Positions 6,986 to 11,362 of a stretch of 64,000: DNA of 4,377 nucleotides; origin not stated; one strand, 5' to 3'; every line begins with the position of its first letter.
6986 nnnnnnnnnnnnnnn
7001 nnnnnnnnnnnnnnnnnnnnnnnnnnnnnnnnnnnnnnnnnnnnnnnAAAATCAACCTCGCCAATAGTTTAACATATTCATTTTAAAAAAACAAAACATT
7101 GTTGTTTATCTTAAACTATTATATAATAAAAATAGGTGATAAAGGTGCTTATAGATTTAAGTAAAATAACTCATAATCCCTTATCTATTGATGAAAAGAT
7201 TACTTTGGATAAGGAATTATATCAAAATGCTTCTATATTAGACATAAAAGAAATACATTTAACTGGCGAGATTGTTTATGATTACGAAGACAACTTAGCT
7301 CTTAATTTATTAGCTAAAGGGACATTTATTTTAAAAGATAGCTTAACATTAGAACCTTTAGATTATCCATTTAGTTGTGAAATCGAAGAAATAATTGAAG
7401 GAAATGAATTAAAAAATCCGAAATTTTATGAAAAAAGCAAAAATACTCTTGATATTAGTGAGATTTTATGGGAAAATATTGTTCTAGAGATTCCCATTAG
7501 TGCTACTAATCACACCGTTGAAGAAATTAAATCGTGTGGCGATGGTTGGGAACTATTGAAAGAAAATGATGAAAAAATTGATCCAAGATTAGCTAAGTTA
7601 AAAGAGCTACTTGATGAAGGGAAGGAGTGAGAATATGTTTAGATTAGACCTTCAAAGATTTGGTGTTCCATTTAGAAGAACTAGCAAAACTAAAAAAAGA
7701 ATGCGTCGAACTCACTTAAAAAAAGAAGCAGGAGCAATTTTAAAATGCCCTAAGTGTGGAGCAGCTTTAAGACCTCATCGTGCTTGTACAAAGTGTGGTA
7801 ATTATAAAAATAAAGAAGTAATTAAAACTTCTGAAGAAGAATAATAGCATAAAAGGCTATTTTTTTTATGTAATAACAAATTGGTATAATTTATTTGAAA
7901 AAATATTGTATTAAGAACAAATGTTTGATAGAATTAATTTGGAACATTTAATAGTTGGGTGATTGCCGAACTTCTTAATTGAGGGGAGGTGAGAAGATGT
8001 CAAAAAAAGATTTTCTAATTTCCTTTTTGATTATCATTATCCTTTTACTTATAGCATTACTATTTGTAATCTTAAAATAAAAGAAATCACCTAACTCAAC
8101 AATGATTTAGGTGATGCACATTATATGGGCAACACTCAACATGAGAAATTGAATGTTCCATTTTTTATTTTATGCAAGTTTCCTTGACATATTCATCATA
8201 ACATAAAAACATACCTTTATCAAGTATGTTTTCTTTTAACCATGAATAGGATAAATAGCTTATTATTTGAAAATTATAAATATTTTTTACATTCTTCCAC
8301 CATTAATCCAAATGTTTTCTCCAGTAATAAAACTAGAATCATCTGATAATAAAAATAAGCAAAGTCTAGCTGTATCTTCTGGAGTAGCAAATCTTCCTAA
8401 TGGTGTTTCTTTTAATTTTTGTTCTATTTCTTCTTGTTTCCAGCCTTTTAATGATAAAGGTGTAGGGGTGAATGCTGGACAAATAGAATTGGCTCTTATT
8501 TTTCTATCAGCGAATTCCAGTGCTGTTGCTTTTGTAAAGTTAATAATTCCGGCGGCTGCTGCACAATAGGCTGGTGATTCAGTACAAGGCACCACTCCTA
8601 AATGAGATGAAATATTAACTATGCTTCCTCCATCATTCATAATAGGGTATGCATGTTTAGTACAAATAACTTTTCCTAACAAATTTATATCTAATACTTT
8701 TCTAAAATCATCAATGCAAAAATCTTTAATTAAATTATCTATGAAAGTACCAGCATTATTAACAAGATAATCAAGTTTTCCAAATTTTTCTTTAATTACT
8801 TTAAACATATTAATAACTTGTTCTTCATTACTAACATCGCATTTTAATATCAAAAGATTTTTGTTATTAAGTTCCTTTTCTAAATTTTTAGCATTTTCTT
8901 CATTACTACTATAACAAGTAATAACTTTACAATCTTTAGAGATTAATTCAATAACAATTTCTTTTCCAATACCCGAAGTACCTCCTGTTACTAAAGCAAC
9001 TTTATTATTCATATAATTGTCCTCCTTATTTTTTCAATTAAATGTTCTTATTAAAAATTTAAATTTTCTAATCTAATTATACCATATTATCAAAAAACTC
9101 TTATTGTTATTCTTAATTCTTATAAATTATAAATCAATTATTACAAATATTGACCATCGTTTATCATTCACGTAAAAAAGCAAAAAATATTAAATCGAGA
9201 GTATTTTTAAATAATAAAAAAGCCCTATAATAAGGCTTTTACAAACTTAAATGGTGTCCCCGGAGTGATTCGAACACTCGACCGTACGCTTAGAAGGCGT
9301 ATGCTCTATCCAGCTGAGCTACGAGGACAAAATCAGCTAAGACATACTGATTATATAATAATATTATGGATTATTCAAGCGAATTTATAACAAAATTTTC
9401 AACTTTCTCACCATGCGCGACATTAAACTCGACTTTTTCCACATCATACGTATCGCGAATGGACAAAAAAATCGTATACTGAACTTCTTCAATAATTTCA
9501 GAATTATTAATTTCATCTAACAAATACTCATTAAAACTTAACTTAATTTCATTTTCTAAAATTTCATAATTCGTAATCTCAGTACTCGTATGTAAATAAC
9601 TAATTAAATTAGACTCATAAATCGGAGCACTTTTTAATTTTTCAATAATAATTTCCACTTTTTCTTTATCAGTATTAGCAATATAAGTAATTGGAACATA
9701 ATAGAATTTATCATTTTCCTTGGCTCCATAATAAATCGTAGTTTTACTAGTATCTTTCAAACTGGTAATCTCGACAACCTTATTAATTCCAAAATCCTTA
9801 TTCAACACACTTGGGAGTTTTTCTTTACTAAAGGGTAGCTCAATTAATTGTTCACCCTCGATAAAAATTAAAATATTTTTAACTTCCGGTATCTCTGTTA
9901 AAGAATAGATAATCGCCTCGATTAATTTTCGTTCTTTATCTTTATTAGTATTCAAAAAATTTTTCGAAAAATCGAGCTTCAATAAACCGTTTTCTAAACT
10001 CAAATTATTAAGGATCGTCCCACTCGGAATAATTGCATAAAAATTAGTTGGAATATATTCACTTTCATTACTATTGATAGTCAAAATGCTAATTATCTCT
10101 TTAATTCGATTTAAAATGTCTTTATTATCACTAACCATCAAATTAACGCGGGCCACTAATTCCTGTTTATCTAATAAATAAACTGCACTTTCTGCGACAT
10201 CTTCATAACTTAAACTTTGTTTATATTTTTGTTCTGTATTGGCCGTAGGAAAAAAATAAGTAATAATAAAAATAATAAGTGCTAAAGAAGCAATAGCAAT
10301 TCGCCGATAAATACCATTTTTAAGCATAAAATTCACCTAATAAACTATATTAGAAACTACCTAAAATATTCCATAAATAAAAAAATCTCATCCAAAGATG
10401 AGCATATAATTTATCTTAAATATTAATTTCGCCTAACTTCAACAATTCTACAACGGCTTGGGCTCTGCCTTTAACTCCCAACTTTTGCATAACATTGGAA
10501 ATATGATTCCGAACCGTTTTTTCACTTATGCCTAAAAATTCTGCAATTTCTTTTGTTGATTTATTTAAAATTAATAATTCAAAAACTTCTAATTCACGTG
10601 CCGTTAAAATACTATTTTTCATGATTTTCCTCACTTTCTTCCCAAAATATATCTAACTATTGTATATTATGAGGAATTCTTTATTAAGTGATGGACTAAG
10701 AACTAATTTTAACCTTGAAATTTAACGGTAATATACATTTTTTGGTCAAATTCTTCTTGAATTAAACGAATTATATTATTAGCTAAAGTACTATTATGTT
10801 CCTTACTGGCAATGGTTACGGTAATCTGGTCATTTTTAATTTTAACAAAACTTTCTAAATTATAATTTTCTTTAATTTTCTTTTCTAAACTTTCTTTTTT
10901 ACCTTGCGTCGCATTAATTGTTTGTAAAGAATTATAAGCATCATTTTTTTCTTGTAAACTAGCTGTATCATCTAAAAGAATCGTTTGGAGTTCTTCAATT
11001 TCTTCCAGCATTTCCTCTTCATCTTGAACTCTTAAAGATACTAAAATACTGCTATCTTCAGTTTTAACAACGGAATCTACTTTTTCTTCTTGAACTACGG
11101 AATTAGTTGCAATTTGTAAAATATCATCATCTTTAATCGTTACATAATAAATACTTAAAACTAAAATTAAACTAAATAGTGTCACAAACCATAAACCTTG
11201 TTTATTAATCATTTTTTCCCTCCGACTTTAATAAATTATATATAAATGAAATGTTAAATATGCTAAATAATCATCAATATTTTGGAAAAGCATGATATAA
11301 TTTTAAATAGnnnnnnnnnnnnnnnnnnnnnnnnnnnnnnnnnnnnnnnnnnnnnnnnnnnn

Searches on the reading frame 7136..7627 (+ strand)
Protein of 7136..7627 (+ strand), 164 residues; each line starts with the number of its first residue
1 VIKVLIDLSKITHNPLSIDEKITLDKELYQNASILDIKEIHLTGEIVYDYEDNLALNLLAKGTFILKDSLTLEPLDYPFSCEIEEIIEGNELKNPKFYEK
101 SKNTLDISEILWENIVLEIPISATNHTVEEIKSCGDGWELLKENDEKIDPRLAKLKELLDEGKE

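Call 32: search_protein_families(library=pfam, proteins=[window:7136-7627:+], max_evalue=0.001)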
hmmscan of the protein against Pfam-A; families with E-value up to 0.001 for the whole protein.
window:7136-7627:+ (164 aa): 1 family
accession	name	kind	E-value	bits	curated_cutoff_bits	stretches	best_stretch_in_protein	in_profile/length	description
PF02620.22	YceD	-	7.1e-12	45.9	33.2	1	61-158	6-118/119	Large ribosomal RNA subunit accumulation protein YceD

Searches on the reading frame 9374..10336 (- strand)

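Call 32: search_protein_families(library=pfam, proteins=[window:9374-10336:-], max_evalue=0.001)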
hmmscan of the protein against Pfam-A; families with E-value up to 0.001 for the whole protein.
window:9374-10336:- (321 aa): 1 family
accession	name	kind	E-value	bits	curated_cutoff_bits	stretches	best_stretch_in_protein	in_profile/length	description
PF10646.14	Germane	-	3.5e-21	76.4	23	2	52-164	2-116/117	Sporulation and spore germination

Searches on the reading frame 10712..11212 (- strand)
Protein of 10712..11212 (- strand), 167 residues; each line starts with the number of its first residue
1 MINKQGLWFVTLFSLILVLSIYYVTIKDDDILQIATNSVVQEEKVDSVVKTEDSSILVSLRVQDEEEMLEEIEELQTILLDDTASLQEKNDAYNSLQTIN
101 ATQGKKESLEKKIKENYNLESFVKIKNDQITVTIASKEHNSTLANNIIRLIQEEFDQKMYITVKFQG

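Call 3: search_protein_families(library=pfam, proteins=[window:10712-11212:-], max_evalue=0.1)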
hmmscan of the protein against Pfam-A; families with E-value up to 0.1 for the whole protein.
window:10712-11212:- (167 aa): 2 families
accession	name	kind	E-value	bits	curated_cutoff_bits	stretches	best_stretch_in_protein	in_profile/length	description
PF12685.13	SpoIIIAH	-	1.6e-08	35.2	30.6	1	41-158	68-185/191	SpoIIIAH-like protein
PF25669.1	SMP_MUG190-like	-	0.066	13.1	35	1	29-163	30-144/232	MUG190-like SMP domain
